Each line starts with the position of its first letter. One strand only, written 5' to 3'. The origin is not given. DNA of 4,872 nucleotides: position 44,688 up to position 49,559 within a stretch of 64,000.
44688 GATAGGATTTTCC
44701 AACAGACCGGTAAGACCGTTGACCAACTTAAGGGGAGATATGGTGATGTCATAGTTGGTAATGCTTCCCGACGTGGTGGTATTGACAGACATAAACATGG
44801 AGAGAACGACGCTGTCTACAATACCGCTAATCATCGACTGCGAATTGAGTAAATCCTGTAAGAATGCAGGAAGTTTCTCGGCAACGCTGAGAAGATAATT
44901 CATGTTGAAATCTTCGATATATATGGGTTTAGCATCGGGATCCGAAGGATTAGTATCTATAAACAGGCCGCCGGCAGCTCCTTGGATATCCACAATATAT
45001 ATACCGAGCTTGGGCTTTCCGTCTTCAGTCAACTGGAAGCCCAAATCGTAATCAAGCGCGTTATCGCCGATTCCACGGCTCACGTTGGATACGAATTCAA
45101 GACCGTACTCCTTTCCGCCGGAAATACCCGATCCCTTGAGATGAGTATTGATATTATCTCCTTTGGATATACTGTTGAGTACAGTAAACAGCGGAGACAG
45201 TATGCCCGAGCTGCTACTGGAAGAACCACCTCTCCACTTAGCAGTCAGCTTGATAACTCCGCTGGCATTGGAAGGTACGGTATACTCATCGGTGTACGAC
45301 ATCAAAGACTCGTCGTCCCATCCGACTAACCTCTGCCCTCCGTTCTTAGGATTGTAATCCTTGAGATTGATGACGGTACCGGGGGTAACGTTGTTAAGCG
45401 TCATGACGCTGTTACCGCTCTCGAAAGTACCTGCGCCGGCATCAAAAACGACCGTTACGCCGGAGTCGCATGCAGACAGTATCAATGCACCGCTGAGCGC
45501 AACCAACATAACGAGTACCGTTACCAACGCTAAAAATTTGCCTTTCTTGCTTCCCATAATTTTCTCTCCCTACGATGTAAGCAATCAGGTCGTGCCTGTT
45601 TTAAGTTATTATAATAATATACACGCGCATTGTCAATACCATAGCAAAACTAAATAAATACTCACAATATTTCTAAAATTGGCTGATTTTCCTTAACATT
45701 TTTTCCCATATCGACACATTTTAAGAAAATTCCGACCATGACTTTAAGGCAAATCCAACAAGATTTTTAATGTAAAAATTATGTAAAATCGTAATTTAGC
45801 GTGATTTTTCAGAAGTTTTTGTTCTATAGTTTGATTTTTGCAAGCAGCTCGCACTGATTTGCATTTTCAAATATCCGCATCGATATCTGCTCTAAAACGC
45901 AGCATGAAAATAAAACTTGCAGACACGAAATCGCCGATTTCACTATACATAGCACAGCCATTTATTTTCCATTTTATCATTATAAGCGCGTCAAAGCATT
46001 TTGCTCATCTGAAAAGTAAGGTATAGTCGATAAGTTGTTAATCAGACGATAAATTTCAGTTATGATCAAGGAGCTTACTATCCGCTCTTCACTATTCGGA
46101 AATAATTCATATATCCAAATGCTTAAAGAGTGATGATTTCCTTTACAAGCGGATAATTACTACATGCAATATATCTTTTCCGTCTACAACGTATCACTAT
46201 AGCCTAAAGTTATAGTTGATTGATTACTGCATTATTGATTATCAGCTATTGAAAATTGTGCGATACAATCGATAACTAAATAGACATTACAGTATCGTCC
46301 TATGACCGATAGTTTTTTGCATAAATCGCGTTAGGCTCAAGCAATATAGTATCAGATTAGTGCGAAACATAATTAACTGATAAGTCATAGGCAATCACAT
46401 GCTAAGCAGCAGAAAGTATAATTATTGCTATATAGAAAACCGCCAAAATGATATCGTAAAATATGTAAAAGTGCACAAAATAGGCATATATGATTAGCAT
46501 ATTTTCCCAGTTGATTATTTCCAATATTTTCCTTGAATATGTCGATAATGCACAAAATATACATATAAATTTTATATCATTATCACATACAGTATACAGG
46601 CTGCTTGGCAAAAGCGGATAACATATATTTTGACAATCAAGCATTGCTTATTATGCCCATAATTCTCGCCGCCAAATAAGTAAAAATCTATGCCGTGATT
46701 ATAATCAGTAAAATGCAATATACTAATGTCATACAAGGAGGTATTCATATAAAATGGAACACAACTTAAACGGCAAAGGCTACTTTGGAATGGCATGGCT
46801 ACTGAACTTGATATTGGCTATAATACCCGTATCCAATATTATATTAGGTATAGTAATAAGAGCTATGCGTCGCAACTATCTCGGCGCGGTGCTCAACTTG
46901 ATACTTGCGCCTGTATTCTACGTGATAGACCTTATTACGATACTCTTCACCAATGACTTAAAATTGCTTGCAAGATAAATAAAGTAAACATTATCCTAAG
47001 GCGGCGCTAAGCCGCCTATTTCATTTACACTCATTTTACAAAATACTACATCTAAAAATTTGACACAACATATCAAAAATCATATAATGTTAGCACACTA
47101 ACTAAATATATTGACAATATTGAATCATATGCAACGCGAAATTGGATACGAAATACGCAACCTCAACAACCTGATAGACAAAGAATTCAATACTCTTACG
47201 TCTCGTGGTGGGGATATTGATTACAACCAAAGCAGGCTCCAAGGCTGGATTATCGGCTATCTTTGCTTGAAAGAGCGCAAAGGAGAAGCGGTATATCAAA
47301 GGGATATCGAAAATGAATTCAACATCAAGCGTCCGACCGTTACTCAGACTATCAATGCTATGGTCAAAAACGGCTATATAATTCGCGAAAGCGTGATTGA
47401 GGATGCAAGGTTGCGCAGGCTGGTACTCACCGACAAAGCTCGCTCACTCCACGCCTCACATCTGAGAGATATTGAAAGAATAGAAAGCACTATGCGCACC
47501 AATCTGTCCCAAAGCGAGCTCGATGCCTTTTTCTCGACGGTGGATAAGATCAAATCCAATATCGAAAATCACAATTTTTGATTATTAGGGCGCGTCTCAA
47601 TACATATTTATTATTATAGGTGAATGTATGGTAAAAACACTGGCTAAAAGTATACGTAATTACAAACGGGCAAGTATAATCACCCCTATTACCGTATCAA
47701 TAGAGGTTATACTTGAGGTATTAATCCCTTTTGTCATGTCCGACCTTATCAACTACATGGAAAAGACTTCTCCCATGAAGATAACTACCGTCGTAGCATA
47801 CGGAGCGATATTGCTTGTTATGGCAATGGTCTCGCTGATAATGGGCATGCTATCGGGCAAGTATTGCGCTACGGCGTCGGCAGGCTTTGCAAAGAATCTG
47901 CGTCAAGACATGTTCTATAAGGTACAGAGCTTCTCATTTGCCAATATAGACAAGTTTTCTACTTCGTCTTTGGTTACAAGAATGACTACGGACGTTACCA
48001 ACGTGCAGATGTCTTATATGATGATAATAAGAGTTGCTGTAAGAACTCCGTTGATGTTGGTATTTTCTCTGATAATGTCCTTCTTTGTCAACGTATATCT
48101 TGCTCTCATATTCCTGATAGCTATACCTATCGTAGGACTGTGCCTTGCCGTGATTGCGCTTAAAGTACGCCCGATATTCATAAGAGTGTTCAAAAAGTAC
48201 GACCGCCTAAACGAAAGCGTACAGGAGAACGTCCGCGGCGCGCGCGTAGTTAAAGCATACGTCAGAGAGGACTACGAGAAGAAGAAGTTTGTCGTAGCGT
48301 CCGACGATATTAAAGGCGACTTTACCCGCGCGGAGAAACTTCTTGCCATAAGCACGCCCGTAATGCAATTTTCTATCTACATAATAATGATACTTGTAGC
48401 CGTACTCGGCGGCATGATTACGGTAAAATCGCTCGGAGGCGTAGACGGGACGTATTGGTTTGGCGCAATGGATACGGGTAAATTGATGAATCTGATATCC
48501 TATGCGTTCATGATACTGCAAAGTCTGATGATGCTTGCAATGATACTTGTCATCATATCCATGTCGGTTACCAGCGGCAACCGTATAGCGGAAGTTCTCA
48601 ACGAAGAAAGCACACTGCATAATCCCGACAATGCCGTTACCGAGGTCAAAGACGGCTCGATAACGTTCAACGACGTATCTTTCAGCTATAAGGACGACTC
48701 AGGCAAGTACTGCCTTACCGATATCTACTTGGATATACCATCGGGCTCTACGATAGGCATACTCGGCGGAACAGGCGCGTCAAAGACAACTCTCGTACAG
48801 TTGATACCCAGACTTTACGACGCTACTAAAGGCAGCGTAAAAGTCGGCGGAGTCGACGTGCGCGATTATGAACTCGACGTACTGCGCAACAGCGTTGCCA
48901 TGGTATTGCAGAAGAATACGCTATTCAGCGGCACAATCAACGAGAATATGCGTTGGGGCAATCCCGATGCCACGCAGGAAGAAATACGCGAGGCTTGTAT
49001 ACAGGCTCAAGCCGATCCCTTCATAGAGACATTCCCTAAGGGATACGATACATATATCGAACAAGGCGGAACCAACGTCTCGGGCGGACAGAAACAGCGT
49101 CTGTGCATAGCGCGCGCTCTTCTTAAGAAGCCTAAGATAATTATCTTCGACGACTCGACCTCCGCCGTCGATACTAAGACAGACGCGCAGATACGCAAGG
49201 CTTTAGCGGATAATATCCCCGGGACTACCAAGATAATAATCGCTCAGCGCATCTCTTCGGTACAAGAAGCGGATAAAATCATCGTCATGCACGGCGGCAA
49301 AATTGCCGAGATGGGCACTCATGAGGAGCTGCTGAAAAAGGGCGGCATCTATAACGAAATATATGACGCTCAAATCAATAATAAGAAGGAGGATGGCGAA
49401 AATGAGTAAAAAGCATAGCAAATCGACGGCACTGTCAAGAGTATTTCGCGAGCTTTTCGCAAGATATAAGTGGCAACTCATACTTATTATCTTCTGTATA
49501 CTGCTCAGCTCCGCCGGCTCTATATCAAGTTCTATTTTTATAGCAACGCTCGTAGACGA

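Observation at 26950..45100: Unassigned hierarchical super-repeat in the 7,246-aa lipoprotein: 14 alternating a/b modules interleaved with >=16 FN3-like domains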

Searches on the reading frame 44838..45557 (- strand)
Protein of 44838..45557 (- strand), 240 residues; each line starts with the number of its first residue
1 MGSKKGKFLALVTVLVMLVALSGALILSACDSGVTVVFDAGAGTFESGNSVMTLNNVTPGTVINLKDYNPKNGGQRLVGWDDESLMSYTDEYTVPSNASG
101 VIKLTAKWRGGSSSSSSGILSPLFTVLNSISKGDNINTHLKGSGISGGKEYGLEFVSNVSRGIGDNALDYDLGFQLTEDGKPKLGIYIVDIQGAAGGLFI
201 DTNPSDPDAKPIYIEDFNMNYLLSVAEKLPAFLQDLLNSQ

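Call 55: search_protein_families(library=pfam, proteins=[window:44838-45557:-], max_evalue=1)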
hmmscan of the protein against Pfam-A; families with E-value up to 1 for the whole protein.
window:44838-45557:- (240 aa): 1 family
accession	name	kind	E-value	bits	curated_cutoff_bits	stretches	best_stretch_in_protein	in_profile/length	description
PF09479.16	Flg_new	-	0.025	15.2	27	1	35-107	2-65/65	Listeria-Bacteroides repeat domain (List_Bact_rpt)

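Call 89: search_solved_structures(query=window:44838-45470:-, max_evalue=1)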
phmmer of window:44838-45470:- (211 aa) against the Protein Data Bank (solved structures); distinct sequences matched with E-value up to 1: 1.
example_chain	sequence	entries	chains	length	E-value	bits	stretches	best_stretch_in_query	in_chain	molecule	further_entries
3fiu_A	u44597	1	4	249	0.65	12.9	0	36-72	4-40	NH(3)-dependent NAD(+) synthetase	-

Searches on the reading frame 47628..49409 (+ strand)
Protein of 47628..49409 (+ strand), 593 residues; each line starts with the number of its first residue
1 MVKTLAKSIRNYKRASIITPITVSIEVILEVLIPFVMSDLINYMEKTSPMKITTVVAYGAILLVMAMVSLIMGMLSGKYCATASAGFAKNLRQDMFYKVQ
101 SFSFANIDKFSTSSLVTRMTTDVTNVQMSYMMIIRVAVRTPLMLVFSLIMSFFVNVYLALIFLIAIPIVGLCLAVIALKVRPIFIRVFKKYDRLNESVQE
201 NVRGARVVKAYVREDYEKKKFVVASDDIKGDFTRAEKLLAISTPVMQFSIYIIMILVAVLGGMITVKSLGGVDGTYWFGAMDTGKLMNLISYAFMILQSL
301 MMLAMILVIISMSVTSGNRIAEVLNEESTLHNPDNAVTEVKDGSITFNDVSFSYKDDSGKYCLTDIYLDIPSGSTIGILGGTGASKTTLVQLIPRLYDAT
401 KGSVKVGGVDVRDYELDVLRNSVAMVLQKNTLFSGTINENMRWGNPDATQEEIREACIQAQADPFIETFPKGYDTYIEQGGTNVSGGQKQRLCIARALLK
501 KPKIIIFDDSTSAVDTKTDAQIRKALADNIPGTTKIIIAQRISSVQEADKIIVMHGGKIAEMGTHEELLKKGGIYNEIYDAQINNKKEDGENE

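Call 11: search_protein_families(library=pfam, proteins=[window:47628-49409:+])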
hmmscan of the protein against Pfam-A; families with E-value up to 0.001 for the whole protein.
window:47628-49409:+ (593 aa): 3 families
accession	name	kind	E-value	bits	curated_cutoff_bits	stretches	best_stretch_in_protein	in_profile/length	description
PF00664.28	ABC_membrane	-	1.7e-37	130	28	1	21-266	6-251/274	ABC transporter transmembrane region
PF00005.33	ABC_tran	-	3.1e-27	96.3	25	1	363-512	1-137/137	ABC transporter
PF09818.15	ABC_ATPase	-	0.00098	18.7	23.2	0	460-557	135-232/283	P-loop domain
